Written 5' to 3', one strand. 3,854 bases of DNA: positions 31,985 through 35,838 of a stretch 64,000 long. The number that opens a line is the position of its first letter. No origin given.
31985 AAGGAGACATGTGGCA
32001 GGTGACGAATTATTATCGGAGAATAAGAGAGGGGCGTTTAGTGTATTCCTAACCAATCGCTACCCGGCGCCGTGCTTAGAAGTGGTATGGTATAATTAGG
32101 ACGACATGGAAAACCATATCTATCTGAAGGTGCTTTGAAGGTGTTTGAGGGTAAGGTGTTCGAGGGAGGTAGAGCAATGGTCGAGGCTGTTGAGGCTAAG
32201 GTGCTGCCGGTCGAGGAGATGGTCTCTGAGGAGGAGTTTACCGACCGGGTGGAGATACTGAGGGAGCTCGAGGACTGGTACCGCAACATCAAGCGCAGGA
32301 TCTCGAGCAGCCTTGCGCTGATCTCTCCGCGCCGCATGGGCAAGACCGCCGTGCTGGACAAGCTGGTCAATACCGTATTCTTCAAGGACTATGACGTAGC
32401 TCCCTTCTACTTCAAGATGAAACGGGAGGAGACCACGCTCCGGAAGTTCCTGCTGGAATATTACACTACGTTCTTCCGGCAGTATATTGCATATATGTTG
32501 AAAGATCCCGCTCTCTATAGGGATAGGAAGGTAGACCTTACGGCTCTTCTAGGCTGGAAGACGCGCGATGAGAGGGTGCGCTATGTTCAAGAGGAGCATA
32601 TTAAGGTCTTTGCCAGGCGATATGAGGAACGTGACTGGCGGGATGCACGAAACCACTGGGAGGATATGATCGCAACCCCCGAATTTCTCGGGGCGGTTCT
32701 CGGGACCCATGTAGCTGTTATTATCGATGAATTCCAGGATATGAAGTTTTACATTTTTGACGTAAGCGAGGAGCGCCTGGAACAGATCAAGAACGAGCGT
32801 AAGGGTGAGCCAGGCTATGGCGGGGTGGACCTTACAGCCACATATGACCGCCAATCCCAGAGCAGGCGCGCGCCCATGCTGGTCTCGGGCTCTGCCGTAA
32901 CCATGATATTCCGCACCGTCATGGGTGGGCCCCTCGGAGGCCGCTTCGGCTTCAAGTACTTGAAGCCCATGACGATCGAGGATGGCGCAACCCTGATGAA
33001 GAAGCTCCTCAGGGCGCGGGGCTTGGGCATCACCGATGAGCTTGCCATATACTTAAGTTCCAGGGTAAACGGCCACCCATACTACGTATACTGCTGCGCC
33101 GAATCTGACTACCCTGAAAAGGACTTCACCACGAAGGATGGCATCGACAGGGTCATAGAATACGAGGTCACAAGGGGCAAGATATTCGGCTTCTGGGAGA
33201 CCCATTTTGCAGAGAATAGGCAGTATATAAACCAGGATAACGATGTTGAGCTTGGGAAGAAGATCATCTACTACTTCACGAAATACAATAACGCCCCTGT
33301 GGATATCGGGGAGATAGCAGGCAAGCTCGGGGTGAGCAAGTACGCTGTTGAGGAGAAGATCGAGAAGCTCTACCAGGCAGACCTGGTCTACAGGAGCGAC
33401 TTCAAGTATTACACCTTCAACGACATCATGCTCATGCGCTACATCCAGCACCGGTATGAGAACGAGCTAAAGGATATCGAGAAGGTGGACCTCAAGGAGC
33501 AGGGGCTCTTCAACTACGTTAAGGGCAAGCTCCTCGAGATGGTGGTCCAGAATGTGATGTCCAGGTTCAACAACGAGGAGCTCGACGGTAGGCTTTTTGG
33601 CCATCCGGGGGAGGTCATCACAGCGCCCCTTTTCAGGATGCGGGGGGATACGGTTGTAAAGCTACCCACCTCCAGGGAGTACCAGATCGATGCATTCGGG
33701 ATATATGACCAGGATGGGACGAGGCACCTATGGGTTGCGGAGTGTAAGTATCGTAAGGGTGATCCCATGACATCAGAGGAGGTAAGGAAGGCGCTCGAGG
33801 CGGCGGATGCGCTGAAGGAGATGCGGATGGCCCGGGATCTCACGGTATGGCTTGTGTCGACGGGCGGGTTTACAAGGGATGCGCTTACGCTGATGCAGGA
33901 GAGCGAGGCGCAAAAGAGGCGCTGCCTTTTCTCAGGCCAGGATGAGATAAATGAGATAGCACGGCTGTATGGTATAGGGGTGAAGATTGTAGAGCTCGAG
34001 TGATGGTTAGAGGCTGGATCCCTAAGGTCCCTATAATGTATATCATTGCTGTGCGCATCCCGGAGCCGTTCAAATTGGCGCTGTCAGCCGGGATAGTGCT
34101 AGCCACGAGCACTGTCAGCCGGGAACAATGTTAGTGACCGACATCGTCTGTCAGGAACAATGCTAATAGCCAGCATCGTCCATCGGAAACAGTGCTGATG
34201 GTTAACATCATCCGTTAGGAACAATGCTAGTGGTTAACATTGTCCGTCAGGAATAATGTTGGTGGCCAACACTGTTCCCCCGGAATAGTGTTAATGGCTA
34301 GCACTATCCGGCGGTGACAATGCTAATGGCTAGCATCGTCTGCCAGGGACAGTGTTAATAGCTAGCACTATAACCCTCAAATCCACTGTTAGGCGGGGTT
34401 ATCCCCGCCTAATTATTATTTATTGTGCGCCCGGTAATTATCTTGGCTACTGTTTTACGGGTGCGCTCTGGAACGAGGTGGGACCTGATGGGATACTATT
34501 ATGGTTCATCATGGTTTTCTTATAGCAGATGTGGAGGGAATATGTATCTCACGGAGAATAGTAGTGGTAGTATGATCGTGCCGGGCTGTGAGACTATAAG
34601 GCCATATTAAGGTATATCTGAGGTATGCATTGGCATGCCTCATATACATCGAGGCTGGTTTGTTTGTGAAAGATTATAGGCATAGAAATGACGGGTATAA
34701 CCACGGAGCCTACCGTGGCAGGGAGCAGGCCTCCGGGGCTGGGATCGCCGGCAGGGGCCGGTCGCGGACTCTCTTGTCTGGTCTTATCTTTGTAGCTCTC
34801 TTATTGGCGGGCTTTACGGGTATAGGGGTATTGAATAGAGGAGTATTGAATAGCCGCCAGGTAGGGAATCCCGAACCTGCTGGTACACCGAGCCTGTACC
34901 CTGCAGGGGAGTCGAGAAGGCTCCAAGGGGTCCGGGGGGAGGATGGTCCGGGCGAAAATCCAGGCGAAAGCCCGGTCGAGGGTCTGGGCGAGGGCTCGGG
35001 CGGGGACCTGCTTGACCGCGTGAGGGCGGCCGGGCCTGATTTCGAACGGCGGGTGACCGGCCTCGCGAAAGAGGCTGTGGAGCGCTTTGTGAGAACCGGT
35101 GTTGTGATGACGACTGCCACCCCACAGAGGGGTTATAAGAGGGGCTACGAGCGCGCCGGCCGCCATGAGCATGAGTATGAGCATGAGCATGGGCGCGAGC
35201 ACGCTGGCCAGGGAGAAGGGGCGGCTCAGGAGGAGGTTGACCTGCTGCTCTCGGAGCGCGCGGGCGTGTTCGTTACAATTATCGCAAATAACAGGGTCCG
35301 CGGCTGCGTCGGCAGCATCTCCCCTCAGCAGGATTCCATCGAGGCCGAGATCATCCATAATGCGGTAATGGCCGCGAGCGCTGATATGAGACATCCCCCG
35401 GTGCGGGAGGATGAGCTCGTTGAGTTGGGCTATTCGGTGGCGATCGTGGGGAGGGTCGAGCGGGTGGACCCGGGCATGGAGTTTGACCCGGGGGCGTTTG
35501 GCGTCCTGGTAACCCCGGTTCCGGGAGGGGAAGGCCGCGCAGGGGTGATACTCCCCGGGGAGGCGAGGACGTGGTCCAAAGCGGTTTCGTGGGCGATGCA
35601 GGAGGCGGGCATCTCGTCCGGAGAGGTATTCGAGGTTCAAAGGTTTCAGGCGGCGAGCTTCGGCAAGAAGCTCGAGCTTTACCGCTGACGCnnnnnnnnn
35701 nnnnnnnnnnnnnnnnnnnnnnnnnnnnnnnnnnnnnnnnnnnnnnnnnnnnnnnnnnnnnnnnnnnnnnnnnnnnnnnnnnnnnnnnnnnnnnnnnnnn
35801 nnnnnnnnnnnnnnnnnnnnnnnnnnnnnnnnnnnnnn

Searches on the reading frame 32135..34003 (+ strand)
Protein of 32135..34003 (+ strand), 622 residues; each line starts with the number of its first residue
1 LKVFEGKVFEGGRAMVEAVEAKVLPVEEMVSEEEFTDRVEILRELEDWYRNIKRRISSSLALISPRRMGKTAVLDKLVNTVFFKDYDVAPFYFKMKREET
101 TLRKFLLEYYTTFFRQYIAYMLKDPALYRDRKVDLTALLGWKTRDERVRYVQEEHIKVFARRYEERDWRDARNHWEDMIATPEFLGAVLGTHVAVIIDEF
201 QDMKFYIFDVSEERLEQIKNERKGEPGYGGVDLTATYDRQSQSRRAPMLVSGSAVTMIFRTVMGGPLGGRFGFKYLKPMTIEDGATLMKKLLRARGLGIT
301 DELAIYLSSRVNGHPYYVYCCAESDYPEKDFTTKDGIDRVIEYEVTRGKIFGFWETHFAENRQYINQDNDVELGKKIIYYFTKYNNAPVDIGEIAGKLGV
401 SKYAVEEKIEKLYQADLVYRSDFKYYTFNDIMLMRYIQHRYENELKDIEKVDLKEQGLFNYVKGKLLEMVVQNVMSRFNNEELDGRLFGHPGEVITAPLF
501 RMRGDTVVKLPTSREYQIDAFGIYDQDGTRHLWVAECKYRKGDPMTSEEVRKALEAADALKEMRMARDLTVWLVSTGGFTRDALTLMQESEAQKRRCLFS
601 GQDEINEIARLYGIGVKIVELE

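Call 46: search_protein_families(library=pfam, proteins=[window:32135-34003:+])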
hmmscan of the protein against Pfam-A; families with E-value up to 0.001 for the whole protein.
window:32135-34003:+ (622 aa): 2 families
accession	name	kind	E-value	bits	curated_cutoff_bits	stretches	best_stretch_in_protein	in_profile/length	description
PF01637.24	ATPase_2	-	2.1e-05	24.9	33.2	1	35-209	1-126/225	ATPase domain predominantly from Archaea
PF04471.18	Mrr_cat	-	3.8e-05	24.2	21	1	493-589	10-99/115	Restriction endonuclease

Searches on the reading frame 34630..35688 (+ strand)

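Call 46: search_protein_families(library=pfam, proteins=[window:34630-35688:+])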
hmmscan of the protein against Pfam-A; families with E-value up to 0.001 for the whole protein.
window:34630-35688:+ (352 aa): 1 family
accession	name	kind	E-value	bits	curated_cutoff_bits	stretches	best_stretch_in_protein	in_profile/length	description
PF01871.22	AMMECR1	-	5.7e-25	88.2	25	1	195-343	15-167/168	AMMECR1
